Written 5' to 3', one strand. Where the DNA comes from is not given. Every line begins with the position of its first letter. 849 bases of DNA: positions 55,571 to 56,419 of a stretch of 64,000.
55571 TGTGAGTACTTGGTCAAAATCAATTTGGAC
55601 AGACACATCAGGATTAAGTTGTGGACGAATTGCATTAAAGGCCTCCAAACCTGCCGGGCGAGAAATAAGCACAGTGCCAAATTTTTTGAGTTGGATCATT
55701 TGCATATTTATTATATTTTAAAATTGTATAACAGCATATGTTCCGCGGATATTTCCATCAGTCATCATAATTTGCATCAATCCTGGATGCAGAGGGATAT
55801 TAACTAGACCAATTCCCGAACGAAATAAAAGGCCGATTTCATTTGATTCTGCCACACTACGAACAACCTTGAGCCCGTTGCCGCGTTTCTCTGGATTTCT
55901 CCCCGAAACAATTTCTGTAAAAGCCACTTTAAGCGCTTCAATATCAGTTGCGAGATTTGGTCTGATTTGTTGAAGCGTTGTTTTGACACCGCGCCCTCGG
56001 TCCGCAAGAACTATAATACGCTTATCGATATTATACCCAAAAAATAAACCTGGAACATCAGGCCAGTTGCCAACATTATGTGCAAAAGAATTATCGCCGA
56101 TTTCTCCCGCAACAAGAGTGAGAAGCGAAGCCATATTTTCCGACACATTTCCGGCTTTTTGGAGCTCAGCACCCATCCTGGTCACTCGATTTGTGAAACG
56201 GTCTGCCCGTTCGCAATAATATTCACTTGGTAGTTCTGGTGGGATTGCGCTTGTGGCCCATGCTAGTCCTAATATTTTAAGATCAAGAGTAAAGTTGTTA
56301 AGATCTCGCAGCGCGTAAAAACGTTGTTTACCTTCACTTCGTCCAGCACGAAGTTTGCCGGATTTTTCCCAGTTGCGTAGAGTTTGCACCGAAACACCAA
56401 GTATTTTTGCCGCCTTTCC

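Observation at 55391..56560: MerR-HTH::GHKL-ATPase fusion with STAS-like partner and a repeat-laden promoter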

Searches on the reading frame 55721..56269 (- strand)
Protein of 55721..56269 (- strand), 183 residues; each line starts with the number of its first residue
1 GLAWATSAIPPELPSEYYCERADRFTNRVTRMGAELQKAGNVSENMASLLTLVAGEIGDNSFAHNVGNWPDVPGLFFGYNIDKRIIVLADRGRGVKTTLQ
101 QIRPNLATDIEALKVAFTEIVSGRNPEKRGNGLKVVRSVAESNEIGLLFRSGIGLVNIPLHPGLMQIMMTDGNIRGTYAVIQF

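Call 17: search_protein_representatives(protein=window:55721-56269:-)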
Query: 183 residues. Proteins with E-value up to 0.001 (for the whole library): 284; up to 1e-10: 182; up to 1e-30: 46. The best 150 are listed.
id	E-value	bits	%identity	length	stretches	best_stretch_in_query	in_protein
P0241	3.6e-49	183.7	51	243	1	3-182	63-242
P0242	1.1e-47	178.9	50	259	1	4-183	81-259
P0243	7.2e-47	176.2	49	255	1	2-183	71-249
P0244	3.1e-44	167.6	69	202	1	66-182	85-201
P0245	7.4e-44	166.4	48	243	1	2-183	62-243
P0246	1.0e-42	162.7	46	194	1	13-183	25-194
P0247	1.5e-42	162.1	49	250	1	4-160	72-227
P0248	2.0e-42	161.7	44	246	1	3-183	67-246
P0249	2.0e-42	161.7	47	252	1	3-183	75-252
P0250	4.1e-42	160.7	45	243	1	4-181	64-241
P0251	4.7e-42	160.5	48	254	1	7-183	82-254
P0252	2.4e-41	158.2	42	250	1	3-181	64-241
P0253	5.1e-41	157.2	50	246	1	4-183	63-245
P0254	1.8e-40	155.3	46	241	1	4-183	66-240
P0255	5.7e-40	153.8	47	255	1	2-183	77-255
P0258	5.6e-39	150.5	45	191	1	2-183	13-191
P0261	3.1e-37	144.8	45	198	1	12-183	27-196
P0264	6.4e-37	143.8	42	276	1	1-183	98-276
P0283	9.6e-32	126.9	44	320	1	11-183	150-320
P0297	4.1e-28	115.1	38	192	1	13-183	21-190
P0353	1.9e-18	83.6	36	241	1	17-180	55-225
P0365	1.1e-16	77.9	32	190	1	4-170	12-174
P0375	1.0e-15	74.7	35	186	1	15-182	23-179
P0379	4.3e-15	72.7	34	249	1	15-183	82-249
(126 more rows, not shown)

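Call 19: search_solved_structures(query=A3, max_evalue=10, show_alignments=3)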
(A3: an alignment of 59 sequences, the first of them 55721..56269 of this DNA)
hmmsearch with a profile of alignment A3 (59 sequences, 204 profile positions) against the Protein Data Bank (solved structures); distinct sequences matched with E-value up to 10: 2.
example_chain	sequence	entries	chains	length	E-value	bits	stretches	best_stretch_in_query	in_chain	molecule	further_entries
4liz_A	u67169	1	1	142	0.6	12.8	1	92-147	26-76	Actin-binding protein, cofilin/tropomyosin family protein, putative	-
9c3c_D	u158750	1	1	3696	1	12.1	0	13-71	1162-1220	Dystrophin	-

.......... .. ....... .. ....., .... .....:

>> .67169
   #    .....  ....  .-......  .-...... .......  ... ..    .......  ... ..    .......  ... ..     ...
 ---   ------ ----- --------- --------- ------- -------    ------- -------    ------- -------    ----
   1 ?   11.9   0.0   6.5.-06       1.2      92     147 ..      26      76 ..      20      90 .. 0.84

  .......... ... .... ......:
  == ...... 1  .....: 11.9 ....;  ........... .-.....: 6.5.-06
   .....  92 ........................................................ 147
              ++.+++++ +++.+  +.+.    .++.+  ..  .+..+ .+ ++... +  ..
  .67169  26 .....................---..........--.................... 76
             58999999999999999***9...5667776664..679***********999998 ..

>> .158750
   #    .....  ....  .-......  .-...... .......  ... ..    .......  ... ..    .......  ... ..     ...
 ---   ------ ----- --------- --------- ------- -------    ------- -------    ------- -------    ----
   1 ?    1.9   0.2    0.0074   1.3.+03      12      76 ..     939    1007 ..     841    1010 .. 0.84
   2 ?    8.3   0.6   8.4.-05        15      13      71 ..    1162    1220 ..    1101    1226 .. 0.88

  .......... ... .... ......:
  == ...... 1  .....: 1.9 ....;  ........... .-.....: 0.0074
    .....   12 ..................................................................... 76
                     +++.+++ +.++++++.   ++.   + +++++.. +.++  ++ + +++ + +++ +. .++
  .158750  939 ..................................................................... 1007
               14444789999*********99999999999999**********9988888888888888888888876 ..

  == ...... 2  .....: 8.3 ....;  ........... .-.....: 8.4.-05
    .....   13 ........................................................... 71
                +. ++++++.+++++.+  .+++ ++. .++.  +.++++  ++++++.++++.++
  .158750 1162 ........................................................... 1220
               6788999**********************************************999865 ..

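Call 20: search_protein_families(library=pfam, alignment_id=A3, max_evalue=0.1)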
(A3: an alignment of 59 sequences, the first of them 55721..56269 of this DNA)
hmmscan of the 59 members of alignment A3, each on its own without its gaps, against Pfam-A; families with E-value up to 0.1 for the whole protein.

A. member 1, window:55721-56269:- (183 aa): 1 family
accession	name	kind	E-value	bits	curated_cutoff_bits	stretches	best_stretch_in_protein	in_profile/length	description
PF15342.11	FAM212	-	0.011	16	27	1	57-74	42-59/60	FAM212 family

B. families by the number of members that match (of 59 scanned): 52 families (the first 25 are shown)
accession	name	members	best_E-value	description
PF12728.13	HTH_17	18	6.6e-12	Helix-turn-helix domain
PF00376.29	MerR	17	5.8e-14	MerR family regulatory protein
PF13411.12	MerR_1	17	3.1e-12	MerR HTH family regulatory protein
PF13581.12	HATPase_c_2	15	0.00063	Histidine kinase-like ATPase domain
PF02518.31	HATPase_c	12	0.00054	Histidine kinase-, DNA gyrase B-, and HSP90-like ATPase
PF13518.12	HTH_28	12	0.0018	Helix-turn-helix domain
PF02954.25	HTH_8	9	0.0011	Bacterial regulatory protein, Fis family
PF13384.12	HTH_23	7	0.0024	Homeodomain-like domain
PF13412.12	HTH_24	6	0.00033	Winged helix-turn-helix DNA-binding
PF08279.18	HTH_11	4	1e-05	HTH domain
PF12802.13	MarR_2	4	0.00016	MarR family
PF13551.12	HTH_29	4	0.0033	Winged helix-turn helix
PF01022.26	HTH_5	3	0.00076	Bacterial regulatory protein, arsR family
PF15342.11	FAM212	3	0.011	FAM212 family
PF13542.12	HTH_Tnp_ISL3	3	0.014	Helix-turn-helix domain of transposase family ISL3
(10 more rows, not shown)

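Call 63: list_cluster_members(proteins=[P0246, P0258, P0261, P0283, P0264, P0297, P0353, P0365, P0375, P0379])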
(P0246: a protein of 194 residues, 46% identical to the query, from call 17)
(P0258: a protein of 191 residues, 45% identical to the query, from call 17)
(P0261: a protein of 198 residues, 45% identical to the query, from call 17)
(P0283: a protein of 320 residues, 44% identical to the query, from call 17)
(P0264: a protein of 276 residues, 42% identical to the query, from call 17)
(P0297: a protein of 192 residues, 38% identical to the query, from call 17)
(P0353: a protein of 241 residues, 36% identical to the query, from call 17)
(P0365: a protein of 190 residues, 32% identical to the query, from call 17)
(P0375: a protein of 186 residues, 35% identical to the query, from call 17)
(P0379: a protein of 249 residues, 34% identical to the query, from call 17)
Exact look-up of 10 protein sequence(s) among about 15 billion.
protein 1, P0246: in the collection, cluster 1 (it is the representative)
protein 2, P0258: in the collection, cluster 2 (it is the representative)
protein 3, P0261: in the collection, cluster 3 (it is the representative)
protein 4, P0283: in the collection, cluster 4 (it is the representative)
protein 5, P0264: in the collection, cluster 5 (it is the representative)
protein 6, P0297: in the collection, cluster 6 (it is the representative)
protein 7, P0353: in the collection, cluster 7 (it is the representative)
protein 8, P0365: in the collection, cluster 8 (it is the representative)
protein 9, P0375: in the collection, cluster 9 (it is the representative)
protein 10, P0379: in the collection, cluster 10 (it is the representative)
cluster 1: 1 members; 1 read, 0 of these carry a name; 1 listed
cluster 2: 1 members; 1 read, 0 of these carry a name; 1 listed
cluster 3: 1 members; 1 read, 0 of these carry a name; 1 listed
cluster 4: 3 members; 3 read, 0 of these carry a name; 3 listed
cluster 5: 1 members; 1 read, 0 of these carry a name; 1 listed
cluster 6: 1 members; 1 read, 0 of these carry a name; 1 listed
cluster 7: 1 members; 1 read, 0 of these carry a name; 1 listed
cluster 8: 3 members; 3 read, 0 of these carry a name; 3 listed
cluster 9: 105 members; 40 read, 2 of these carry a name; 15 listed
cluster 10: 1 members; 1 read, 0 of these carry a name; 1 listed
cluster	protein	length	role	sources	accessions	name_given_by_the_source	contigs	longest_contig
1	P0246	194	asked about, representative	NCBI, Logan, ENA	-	-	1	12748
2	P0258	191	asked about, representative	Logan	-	-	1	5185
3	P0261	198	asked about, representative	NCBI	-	-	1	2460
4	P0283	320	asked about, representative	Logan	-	-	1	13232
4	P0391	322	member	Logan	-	-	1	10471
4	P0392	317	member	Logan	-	-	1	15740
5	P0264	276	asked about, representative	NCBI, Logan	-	-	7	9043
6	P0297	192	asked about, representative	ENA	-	-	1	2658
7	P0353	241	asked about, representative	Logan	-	-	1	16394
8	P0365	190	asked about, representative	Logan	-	-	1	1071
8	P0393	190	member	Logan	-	-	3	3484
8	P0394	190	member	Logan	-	-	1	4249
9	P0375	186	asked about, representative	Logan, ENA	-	-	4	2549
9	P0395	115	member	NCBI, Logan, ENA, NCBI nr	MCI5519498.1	MAG: hypothetical protein MR424_06590 [Treponema sp.] | hypothetical protein [Treponema sp.]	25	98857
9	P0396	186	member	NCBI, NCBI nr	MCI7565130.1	MAG: hypothetical protein MST05_00330 [Treponema sp.] | hypothetical protein [Treponema sp.]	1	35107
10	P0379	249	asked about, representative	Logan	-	-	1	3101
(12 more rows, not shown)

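Call 85: find_encoding_contigs(protein=P0375, flank=4000, max_places=3)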
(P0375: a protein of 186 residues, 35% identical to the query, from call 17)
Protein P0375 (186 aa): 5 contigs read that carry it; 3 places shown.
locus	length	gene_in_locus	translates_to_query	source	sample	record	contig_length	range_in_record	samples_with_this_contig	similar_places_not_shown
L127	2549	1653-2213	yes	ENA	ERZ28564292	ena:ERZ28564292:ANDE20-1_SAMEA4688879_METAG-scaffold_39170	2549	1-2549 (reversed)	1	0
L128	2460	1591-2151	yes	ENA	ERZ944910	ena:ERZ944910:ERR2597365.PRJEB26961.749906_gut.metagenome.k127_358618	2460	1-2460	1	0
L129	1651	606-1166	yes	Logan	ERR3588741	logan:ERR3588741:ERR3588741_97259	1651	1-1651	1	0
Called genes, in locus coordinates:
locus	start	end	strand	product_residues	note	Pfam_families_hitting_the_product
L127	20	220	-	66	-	-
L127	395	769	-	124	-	-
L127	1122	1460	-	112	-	-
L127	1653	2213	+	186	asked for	-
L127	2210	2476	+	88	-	PF14213:DUF4325 (weak)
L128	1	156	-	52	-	?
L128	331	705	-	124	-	-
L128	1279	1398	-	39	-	-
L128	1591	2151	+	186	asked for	-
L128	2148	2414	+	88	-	PF14213:DUF4325 (weak)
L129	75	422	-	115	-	-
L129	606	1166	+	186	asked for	-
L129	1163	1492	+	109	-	PF14213:DUF4325 (weak)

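Call 86: find_encoding_contigs(protein=P0283, flank=5000, max_places=2)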
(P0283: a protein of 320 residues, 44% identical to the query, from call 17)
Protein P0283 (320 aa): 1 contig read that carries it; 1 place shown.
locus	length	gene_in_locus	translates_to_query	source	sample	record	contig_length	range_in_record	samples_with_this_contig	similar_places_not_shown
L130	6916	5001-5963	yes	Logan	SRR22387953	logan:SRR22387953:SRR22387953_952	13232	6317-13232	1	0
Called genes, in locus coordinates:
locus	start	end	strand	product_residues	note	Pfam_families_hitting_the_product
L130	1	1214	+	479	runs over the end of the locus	-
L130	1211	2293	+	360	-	PF13439:Glyco_transf_4 (weak), PF00534:Glycos_transf_1, PF13692:Glyco_trans_1_4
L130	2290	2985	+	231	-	PF00535:Glycos_transf_2, PF10111:Glyco_tranf_2_2, PF13506:Glyco_transf_21 (weak), PF13641:Glyco_tranf_2_3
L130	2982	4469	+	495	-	PF04932:Wzy_C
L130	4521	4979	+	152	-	PF03449:GreA_GreB_N, PF01272:GreA_GreB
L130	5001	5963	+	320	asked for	PF01467:CTP_transf_like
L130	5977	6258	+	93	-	PF14213:DUF4325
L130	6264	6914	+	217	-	?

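Call 87: find_encoding_contigs(protein=P0246, flank=5000, max_places=2)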
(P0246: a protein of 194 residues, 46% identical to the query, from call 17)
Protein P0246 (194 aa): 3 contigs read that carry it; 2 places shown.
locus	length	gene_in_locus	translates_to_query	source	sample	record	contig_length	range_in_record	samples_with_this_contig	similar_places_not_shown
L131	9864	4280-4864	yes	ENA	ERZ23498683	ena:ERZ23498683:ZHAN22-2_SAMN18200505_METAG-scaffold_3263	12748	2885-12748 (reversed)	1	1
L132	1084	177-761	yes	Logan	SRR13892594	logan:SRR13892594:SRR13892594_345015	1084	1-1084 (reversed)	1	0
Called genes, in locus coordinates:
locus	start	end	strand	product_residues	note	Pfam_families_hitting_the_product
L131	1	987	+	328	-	?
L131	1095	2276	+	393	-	PF13439:Glyco_transf_4, PF13579:Glyco_trans_4_4 (faint), PF00534:Glycos_transf_1, PF13692:Glyco_trans_1_4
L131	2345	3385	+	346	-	PF00106:adh_short (weak), PF01073:3Beta_HSD, PF01370:Epimerase, PF02719:Polysacc_synt_2, PF04321:RmlD_sub_bind, PF05368:NmrA (weak), PF13460:NAD_binding_10, PF16363:GDP_Man_Dehyd, +2 more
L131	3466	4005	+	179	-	PF01327:Pep_deformylase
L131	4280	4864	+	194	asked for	-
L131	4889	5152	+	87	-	PF14213:DUF4325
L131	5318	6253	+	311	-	PF00551:Formyl_trans_N, PF02911:Formyl_trans_C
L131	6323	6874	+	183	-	PF00886:Ribosomal_S16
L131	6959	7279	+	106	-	PF13083:KH_KhpA-B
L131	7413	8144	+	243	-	PF01746:tRNA_m1G_MT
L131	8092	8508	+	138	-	-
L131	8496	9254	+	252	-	PF01386:Ribosomal_L25p, PF14693:Ribosomal_TL5_C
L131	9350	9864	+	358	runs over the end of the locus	PF00919:UPF0004, PF04055:Radical_SAM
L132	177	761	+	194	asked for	-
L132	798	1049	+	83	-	PF14213:DUF4325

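Call 88: find_encoding_contigs(protein=P0353, flank=5000, max_places=2)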
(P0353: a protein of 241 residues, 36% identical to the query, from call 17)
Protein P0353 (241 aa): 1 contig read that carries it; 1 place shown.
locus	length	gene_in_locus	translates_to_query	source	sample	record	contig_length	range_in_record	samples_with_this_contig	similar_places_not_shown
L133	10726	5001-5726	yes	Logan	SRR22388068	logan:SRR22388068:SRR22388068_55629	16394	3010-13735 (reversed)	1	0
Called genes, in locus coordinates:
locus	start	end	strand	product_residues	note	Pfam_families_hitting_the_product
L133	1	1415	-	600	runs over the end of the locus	-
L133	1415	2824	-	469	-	-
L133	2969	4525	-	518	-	-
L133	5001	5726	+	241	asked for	-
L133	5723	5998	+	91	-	PF14213:DUF4325 (faint)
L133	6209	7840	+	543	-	PF00082:Peptidase_S8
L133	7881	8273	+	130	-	PF01597:GCV_H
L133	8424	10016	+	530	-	PF00919:UPF0004, PF04055:Radical_SAM, PF01938:TRAM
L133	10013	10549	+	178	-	PF25087:GMPPB_C (faint), PF21711:DCTN5 (weak), PF14602:Hexapep_2 (faint), PF25084:LbH_EIF2B (weak), PF00132:Hexapep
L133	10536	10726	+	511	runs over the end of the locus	PF00478:IMPDH, PF00571:CBS, PF03060:NMO (weak), PF01070:FMN_dh (weak)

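Call 89: find_encoding_contigs(protein=P0394, flank=5000, max_places=2)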
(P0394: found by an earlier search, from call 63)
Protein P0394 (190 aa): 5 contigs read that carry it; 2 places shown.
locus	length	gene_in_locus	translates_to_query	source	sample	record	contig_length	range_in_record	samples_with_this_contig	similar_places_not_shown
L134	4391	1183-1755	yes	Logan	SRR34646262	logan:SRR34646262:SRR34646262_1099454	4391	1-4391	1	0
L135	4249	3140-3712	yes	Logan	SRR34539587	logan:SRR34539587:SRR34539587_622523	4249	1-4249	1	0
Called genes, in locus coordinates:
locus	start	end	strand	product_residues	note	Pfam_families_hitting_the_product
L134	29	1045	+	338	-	PF04187:Cofac_haem_bdg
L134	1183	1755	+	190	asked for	-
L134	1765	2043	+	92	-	PF14213:DUF4325 (weak)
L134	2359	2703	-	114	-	-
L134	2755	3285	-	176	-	-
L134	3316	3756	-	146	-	-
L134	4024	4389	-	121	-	?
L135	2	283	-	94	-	?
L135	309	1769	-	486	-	PF05140:ResB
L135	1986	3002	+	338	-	PF04187:Cofac_haem_bdg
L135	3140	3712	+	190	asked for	-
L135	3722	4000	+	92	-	PF14213:DUF4325 (weak)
